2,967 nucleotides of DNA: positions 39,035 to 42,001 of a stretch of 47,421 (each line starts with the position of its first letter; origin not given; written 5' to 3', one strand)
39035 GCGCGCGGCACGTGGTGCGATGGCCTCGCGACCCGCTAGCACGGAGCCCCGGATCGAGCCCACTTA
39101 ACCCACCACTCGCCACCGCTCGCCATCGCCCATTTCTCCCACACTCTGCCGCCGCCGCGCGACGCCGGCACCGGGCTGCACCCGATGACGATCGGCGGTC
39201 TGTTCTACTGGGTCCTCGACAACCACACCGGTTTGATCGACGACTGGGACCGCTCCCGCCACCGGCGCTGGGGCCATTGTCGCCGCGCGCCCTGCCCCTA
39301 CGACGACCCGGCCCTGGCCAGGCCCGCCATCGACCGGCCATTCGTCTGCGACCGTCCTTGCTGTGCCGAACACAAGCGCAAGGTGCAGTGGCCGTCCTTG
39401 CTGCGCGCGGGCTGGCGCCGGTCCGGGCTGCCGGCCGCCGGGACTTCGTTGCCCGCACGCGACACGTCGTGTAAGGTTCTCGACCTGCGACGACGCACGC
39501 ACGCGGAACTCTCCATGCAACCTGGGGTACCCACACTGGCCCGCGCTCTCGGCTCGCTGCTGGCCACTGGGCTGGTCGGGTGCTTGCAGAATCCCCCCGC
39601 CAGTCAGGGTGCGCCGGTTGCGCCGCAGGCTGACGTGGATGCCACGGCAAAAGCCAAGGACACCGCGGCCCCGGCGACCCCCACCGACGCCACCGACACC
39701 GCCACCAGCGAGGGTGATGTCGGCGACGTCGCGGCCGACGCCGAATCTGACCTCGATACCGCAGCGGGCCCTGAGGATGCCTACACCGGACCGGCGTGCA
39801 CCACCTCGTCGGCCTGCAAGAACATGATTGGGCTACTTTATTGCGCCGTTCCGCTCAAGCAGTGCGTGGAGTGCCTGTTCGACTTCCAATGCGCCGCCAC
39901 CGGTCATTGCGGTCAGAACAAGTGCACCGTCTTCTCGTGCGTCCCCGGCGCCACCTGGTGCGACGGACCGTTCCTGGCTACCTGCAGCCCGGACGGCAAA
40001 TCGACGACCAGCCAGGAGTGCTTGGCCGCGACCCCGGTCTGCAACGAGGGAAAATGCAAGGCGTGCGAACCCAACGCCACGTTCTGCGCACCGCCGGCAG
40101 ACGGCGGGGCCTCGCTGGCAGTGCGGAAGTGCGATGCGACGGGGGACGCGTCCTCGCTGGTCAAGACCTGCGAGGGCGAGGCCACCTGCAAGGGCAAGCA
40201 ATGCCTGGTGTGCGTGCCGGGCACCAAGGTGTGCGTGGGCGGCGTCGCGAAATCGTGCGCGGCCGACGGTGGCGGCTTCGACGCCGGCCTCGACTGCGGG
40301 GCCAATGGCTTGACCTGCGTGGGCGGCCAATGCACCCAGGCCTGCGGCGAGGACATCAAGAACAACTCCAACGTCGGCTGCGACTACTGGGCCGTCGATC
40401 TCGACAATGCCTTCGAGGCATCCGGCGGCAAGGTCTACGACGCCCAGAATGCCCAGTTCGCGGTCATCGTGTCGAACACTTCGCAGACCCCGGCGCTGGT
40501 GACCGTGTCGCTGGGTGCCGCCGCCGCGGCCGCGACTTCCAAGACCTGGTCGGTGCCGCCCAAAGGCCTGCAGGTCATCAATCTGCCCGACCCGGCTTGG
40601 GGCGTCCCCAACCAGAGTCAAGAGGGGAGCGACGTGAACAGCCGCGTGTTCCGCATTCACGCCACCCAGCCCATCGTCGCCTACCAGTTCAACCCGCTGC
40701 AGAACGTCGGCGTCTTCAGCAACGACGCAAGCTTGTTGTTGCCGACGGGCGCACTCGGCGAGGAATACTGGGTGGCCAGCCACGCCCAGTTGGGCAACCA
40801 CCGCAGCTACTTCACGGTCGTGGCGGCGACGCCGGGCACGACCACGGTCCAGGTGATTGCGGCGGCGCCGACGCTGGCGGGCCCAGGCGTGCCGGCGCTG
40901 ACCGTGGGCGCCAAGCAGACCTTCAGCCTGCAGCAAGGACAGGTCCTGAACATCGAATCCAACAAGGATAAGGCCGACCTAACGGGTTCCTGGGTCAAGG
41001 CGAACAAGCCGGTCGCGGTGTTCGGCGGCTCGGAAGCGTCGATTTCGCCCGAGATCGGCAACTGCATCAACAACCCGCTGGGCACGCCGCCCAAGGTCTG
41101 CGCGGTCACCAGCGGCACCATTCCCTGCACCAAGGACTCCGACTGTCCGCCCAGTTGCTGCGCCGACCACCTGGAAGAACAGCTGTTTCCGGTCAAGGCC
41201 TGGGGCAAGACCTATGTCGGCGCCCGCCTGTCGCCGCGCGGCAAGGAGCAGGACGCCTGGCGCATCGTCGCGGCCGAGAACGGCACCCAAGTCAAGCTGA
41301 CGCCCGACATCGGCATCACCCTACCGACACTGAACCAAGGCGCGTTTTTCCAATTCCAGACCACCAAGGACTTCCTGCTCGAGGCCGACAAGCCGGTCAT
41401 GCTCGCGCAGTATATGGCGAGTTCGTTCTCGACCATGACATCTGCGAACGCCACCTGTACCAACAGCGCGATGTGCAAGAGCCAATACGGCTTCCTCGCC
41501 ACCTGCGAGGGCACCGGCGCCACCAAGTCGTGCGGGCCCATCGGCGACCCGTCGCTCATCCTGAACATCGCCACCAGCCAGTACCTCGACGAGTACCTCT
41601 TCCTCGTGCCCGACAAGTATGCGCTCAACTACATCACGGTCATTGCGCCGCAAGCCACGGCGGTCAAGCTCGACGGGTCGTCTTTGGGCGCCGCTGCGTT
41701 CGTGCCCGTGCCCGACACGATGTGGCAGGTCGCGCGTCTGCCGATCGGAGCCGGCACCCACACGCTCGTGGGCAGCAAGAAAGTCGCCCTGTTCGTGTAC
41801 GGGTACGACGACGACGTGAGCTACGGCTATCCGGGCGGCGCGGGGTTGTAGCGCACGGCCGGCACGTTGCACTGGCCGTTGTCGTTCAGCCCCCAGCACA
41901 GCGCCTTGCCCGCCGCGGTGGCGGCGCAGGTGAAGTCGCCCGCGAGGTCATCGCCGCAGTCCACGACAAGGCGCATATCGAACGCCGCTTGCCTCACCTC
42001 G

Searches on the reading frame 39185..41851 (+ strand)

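Call 6: search_protein_families(library=pfam, proteins=[window:39185-41851:+], max_evalue=0.1)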
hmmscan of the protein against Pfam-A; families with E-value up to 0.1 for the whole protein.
window:39185-41851:+ (888 aa): 1 family
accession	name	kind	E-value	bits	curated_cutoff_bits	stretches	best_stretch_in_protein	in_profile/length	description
PF17517.7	IgGFc_binding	-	3e-65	220.8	25.6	1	514-873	1-297/297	IgGFc binding protein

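Call 64: search_protein_families(library=padloc, proteins=[window:39185-41848:+], max_evalue=0.01)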
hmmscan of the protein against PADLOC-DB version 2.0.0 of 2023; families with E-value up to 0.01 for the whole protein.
window:39185-41848:+ (888 aa): 0 families
